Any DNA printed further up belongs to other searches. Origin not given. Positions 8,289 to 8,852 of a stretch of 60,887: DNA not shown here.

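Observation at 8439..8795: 87-aa ORF of unknown function behind a promoter with two perfect LexA boxes, immediately 3' of dinB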

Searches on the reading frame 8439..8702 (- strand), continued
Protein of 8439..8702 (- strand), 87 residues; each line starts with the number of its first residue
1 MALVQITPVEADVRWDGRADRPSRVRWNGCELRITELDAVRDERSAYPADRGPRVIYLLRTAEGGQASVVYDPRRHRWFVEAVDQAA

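Call 46: search_protein_families(library=pfam, alignment_id=A2, max_evalue=5)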
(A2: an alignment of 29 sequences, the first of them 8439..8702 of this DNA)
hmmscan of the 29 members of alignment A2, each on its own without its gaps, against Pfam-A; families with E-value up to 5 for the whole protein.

A. member 1, window:8439-8702:- (87 aa): 1 family
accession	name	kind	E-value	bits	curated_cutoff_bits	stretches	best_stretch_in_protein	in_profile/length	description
PF20114.4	DUF6504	-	0.015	15.9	24.2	1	11-84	16-74/103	Domain of unknown function (DUF6504)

B. families by the number of members that match (of 29 scanned): 7 families
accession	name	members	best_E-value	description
PF20114.4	DUF6504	4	0.00017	Domain of unknown function (DUF6504)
PF14810.12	TGT_C2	1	0.0085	Patch-forming domain C2 of tRNA-guanine transglycosylase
PF13360.13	PQQ_2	1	0.069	Outer membrane protein assembly factor BamB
PF25793.1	WH_2nd_NFRKB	1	0.14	NFRKB second winged helix domain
PF25155.1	NTF2_YvbJ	1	0.17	YvbJ NTF2-like domain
PF15331.11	TP53IP5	1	0.22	Cellular tumour antigen p53-inducible 5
PF22479.2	Pam3_gp18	1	0.3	Cyanophage baseplate Pam3 plug gp18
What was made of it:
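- On Pfam DUF6504 (PF20114): Best member E 1.7e-4 (call 46).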

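Call 49: search_protein_families(library=pfam, proteins=[P0123, P0130, P0146, P0147, P0149, P0153, P0158, P0161, P0178, P0203], max_evalue=1)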
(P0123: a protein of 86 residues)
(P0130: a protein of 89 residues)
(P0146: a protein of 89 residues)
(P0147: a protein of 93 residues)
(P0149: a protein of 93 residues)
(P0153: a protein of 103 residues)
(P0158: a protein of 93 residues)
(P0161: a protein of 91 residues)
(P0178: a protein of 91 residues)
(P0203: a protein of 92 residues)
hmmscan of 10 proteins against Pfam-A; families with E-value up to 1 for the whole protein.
P0123 (86 aa): 0 families

P0130 (89 aa): 0 families

P0146 (89 aa): 0 families

P0147 (93 aa): 0 families

P0149 (93 aa): 0 families

P0153 (103 aa): 1 family
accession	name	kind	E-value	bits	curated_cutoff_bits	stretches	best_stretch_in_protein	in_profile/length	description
PF25155.1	NTF2_YvbJ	-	0.17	13.1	25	1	31-83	71-123/123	YvbJ NTF2-like domain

P0158 (93 aa): 0 families

P0161 (91 aa): 0 families

P0178 (91 aa): 0 families

P0203 (92 aa): 1 family
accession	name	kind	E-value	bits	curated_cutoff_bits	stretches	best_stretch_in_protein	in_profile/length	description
PF25793.1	WH_2nd_NFRKB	-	0.14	12.7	27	1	20-54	46-80/139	NFRKB second winged helix domain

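Call 50: fold_search(model_id=the predicted structure, library=viral)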
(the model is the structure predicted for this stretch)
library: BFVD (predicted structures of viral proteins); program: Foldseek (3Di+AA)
matches with E <= 10: 651; with E <= 0.001: 0
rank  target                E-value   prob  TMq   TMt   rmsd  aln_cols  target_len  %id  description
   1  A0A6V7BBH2            5.3e-02  0.96  0.44  0.42   6.4        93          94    9  (no name in the UniProt tables at hand)
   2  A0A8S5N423            8.6e-02  0.82  0.41  0.32   6.4       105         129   10  Capsid protein [Podoviridae sp. ctiJY10]
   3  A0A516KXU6            9.0e-02  0.72  0.41  0.32  13.7       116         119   11  (no name in the UniProt tables at hand)
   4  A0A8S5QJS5            1.3e-01  0.10  0.18  0.14  13.7        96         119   14  Head-tail joining protein [Siphoviridae sp. ctezl47]
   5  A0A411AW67            1.4e-01  0.47  0.33  0.25   9.5       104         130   10  Uncharacterized protein [Pantoea phage vB_PagM_LIET2]
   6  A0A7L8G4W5            1.6e-01  0.30  0.28  0.20  10.8        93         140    6  (no name in the UniProt tables at hand)
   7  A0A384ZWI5            1.8e-01  0.41  0.31  0.20  12.3        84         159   11  Uncharacterized protein [Dickeya phage vB_DsoM_JA13]
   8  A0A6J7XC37            2.0e-01  0.38  0.29  0.31   9.7        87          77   14  Uncharacterized protein [uncultured Caudovirales phage]
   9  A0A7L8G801            2.2e-01  0.25  0.29  0.25   8.4       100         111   11  (no name in the UniProt tables at hand)
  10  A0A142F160            2.4e-01  0.95  0.50  0.51   4.1        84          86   17  Shikimate dehydrogenase-like protein [Bacillus phage Shbh1]
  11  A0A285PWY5            2.7e-01  0.25  0.31  0.17  13.6        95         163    9  Uncharacterized protein [Cedratvirus lausannensis]
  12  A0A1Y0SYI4            2.7e-01  0.15  0.24  0.08  13.3       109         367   19  Uncharacterized protein [Pseudomonas phage Phabio]
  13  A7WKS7                3.0e-01  0.25  0.30  0.27  10.7        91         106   12  Uncharacterized protein [Betalipothrixvirus puteoliense]
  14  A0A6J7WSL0            3.2e-01  0.33  0.33  0.36  10.0        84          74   12  Uncharacterized protein [uncultured Caudovirales phage]
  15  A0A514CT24            3.3e-01  0.25  0.31  0.13  10.0        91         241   15  Uncharacterized protein [Achromobacter phage Motura]
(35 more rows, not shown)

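Call 51: search_dna_similar(query=window:8439-8702:-, collection=plasmids, mode=protein, max_evalue=10, max_rows=25)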
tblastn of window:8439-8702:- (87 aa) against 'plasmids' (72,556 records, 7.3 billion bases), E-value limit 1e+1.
Records with a match: 6; places in all: 6; records where one place covers at least 80% of the query: 6.
Best place of each record, by identity: <60% 6.
By first word of the organism name: Klebsiella 6.
By predicted mobility (MOB-suite, as given by PLSDB): conjugative 6.
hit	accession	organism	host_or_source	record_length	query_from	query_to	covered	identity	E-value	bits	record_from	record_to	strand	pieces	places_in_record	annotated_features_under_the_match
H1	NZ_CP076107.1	Klebsiella pneumoniae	patient,cell culture,sputum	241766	1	87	100%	27.6%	2e+0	34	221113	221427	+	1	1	none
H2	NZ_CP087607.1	Klebsiella pneumoniae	Homo sapiens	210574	1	87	100%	27.6%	3e+0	33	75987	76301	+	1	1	none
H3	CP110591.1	Klebsiella pneumoniae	Homo sapiens,urine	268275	1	87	100%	27.6%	3e+0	33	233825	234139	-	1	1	none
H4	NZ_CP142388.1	Klebsiella pneumoniae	Homo sapiens,whole organism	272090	1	87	100%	27.6%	3e+0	33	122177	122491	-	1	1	none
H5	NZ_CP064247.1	Klebsiella pneumoniae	Homo sapiens,whole organism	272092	1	87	100%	27.6%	3e+0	33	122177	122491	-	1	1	none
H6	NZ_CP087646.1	Klebsiella pneumoniae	Homo sapiens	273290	1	87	100%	27.6%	3e+0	33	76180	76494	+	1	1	none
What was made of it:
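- Tried and rejected: Plasmids. tblastn against annotated plasmids, meant to reach PGAP-named DUF6504 proteins, gave only chance hits with E of 2 or more (call 51).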

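Call 61: predict_structure(alignment_id=A4)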
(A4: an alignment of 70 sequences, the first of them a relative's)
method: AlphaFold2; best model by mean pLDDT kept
length: 89 residues; sequences in the alignment: 70
mean_pLDDT: 75.8   pTM: 0.60
mean pLDDT of the five models: 75.8, 74.0, 73.1, 72.6, 71.1
residues with pLDDT >= 90: 0; 70-90: 66; 50-70: 18; < 50: 5
segments of 3 or more residues with pLDDT < 50: 86-89
pLDDT, mean of each block of 10 residues (from residue 1): 66 81 83 85 62 80 83 83 57
secondary structure, 60 per line:
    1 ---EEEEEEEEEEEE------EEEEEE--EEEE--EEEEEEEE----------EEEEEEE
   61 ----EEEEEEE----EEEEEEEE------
elements in order: E4-15 E22-27 E30-33 E36-43 E54-60 E65-71 E76-83
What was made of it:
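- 8442..8447 (-): Codons 86-87, the C-terminal Ala-Ala: a putative ssrA/RecN-like (ClpXP-type) degron. The tail is disordered in the second model (call 61).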

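Call 66: fold_search(model_id=the predicted structure, library=pdb)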
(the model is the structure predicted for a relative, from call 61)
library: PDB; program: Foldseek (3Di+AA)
matches with E <= 10: 395; with E <= 0.001: 0
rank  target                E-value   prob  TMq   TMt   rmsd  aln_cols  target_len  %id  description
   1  7f9o_a                6.4e-01  0.25  0.36  0.24   7.1       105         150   17  PSI-NDH supercomplex of Barley (released 2021-12-22)
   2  2jkf                  7.9e-01  0.25  0.34  0.21   9.7       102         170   12  Plasmodium falciparum profilin (released 2008-09-23)
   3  3nec_C                8.3e-01  0.21  0.31  0.20   8.5       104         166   10  Crystal Structure of Toxoplasma gondii Profilin (released 2010-09-29)
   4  3nec_B                8.8e-01  0.21  0.32  0.20   9.9       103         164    7  Crystal Structure of Toxoplasma gondii Profilin (released 2010-09-29)
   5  2v7s                  1.1e+00  0.14  0.23  0.15   5.2        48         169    6  Crystal structure of the putative lipoprotein LppA from Mycobacterium tuberculosis (released 2008-08-26)
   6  9grx_0                1.2e+00  0.18  0.30  0.20   4.8        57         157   18  NDH-PSI-LHCI supercomplex from S. oleracea (released 2025-02-12)
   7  6l7x                  1.2e+00  0.08  0.23  0.12  11.6       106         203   11  Crystal structure of Cet1 from Trypanosoma cruzi in complex with #951 ligand (released 2020-06-03)
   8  7n34                  1.3e+00  0.20  0.35  0.31   8.9        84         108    6  Structure of Yersinia aleksiciae Cap15 cyclic dinucleotide receptor, crystal form 1 (released 2021-11-17)
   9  6l7w_A                1.3e+00  0.07  0.22  0.13  12.0        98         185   13  Crystal structure of Cet1 from Trypanosoma cruzi in complex with manganese ion. (released 2020-06-03)
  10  3q2p_A                1.4e+00  0.28  0.35  0.33   5.3        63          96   10  Reduced sweetness of a monellin (MNEI) mutant results from increased protein flexibility and disruption of a distant p (released 2011-04-06)
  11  2ejx                  1.4e+00  0.10  0.27  0.21   8.5        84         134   11  Crystal structure of the hypothetical protein STK_08120 from Sulfolobus tokodaii (released 2008-03-25)
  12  5o7q_B                1.5e+00  0.23  0.33  0.32   5.9        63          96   10  Crystal structure of a single chain monellin mutant (Y65R) pH 5.5 (released 2018-01-10)
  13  1fa3_MODEL_1_A        1.5e+00  0.14  0.29  0.27  10.6        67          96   10  SOLUTION STRUCTURE OF MNEI, A SWEET PROTEIN (released 2000-11-16)
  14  1ohf_A                1.5e+00  0.10  0.26  0.06  12.5        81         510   10  The refined structure of Nudaurelia capensis omega virus (released 2004-02-26)
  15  7anm_B                1.5e+00  0.10  0.26  0.06  12.7        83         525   10  Nudaurelia capensis omega virus capsid: virus-like particles expressed in Nicotiana benthamiana (released 2021-08-25)
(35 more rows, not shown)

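Call 67: search_protein_families(library=phrogs, proteins=[window:8439-8702:-, P0279, P0138], max_evalue=1)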
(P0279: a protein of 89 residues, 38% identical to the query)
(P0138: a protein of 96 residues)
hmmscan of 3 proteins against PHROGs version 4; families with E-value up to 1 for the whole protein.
window:8439-8702:- (87 aa): 0 families

P0279 (89 aa): 0 families

P0138 (96 aa): 1 family
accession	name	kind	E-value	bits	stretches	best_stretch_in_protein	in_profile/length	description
phrog_24619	-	unknown function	0.13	13.6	1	18-78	26-86/94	-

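Call 68: search_protein_families(library=padloc, proteins=[window:8439-8702:-, P0279, P0138], max_evalue=1)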
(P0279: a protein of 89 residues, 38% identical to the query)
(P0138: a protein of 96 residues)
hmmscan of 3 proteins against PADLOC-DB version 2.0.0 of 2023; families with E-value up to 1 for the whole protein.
window:8439-8702:- (87 aa): 0 families

P0279 (89 aa): 0 families

P0138 (96 aa): 0 families
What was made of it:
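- No PHROG or PADLOC family match (calls 67, 68) and no meaningful plasmid match (call 51).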

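Call 71: find_homologous_proteins(query=A6, max_evalue=0.01)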
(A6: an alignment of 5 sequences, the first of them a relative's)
Query A6 (5 sequences) (93 aa, profile of the alignment): 436 proteins with E <= 0.01 among 1806 candidates; the best 120 are listed.
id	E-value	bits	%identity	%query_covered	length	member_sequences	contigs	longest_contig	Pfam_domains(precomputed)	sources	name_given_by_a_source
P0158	2.8e-38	147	100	100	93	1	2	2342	-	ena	-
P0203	2.8e-36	141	42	100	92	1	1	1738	-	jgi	jgi:hypothetical protein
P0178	4.9e-36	140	46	88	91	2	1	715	-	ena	-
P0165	1.3e-35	139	50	77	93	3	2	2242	-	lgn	-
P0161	2.5e-35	138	46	77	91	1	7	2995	-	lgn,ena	-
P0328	3.1e-34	134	42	100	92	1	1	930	-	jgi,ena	jgi:hypothetical protein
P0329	2.7e-33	131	49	77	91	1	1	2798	-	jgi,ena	-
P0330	2.4e-32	128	55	88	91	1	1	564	-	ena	-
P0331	3.1e-32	128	52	100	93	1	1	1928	-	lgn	-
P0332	3.1e-32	128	62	100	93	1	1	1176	-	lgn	-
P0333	4.7e-32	127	55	90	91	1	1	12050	-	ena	-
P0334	9.9e-32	126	46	100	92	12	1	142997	-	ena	-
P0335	1.0e-31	126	56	78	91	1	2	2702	-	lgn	-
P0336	1.1e-31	126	55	88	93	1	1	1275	-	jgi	jgi:hypothetical protein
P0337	1.3e-31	126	52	100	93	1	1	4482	-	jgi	-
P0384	2.7e-30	122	55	72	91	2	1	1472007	-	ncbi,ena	-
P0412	1.1e-29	120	55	81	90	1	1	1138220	-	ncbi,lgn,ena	-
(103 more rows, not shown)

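Call 72: find_encoding_contigs(protein=P0384, flank=6000, max_places=2)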
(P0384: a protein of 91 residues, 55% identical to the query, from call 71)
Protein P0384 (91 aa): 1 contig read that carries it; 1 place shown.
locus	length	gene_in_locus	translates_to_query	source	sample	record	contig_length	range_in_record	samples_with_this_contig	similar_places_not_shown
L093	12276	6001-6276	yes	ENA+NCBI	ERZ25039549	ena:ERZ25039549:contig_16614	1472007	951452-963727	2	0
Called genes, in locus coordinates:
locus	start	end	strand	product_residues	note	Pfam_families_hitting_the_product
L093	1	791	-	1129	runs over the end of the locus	PF25873:WHD_MalT, PF03704:BTAD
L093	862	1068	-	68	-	PF07311:Dodecin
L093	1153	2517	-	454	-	PF00772:DnaB, PF03796:DnaB_C, PF13481:AAA_25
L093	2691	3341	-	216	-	PF01726:LexA_DNA_bind, PF09339:HTH_IclR (weak), PF00717:Peptidase_S24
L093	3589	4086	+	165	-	PF06803:DUF1232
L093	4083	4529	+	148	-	PF01281:Ribosomal_L9_N, PF03948:Ribosomal_L9_C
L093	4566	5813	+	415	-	PF00817:IMS, PF11798:IMS_HHH (weak), PF21999:IMS_HHH_1 (faint), PF11799:IMS_C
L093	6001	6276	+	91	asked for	-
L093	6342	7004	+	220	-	PF04961:FTCD_C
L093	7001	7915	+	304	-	PF00763:THF_DHG_CYH, PF02882:THF_DHG_CYH_C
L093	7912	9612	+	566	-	PF01268:FTHFS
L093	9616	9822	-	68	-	-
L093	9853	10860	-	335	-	PF13379:NMT1_2, PF09084:NMT1, PF12974:Phosphonate-bd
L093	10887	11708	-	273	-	PF00528:BPD_transp_1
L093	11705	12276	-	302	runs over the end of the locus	PF00005:ABC_tran, PF09818:ABC_ATPase (faint), PF13304:AAA_21 (faint)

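Call 73: find_encoding_contigs(protein=P0412, flank=6000, max_places=2)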
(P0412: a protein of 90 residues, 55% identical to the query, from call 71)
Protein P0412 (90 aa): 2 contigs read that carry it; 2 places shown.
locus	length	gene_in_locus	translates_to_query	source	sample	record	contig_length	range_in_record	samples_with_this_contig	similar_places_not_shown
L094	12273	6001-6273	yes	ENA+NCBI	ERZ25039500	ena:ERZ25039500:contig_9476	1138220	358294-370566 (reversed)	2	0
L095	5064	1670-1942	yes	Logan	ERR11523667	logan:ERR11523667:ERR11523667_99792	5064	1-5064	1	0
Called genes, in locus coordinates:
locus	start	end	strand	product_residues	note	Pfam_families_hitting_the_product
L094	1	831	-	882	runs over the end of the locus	PF13401:AAA_22 (weak), PF25873:WHD_MalT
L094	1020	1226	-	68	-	PF07311:Dodecin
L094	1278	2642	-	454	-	PF00772:DnaB, PF03796:DnaB_C, PF13481:AAA_25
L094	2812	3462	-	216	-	PF01726:LexA_DNA_bind, PF00717:Peptidase_S24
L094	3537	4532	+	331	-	PF06803:DUF1232, PF01281:Ribosomal_L9_N, PF03948:Ribosomal_L9_C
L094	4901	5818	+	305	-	PF00817:IMS (weak), PF11798:IMS_HHH (weak), PF21999:IMS_HHH_1 (weak), PF11799:IMS_C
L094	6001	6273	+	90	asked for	-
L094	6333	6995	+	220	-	PF04961:FTCD_C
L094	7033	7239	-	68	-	-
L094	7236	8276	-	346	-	PF13379:NMT1_2, PF09084:NMT1, PF12974:Phosphonate-bd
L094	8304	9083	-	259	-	PF00528:BPD_transp_1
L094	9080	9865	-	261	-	PF09818:ABC_ATPase (faint), PF00005:ABC_tran, PF13304:AAA_21 (faint)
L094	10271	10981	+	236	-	-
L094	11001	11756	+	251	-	-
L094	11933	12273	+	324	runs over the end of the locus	PF07837:FTCD_N, PF02971:FTCD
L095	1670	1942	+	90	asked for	-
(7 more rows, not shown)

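Call 74: find_encoding_contigs(protein=P0334, flank=6000, max_places=2)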
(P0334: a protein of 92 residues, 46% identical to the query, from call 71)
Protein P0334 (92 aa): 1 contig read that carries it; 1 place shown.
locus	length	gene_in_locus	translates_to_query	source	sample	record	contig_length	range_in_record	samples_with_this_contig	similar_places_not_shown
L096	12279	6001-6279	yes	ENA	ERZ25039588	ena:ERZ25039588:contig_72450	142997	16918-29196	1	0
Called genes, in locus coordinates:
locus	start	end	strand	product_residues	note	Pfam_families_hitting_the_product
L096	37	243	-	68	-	PF07311:Dodecin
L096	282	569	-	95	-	-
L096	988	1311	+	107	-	-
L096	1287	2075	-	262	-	PF03796:DnaB_C, PF13481:AAA_25 (weak)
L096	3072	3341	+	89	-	-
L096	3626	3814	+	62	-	-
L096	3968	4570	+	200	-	PF01281:Ribosomal_L9_N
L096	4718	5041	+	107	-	PF00817:IMS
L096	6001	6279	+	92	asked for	-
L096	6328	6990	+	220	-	PF04961:FTCD_C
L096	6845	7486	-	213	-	-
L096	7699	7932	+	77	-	PF02882:THF_DHG_CYH_C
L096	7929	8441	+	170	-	PF01268:FTHFS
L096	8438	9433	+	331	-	PF01268:FTHFS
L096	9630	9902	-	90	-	-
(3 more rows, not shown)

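Call 82: find_related_loci(query=A3, collection=viral_contigs, flank=3000)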
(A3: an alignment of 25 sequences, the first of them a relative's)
Query A3 (90 aa) in viral_contigs; peptide patterns used: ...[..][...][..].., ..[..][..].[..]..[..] (x = any residue, [..] = any of these).
37 stretches matched a pattern, but none encodes a relative of the query by tblastn (E <= 1e-3).

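Call 83: find_related_loci(query=A1, collection=viral_contigs, flank=3000)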
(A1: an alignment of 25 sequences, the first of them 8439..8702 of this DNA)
Query A1 (87 aa) in viral_contigs; peptide patterns used: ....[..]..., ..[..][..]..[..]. (x = any residue, [..] = any of these).
8 stretches matched a pattern, but none encodes a relative of the query by tblastn (E <= 1e-3).
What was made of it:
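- No relatives in 2.9 million viral contigs (calls 82, 83).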
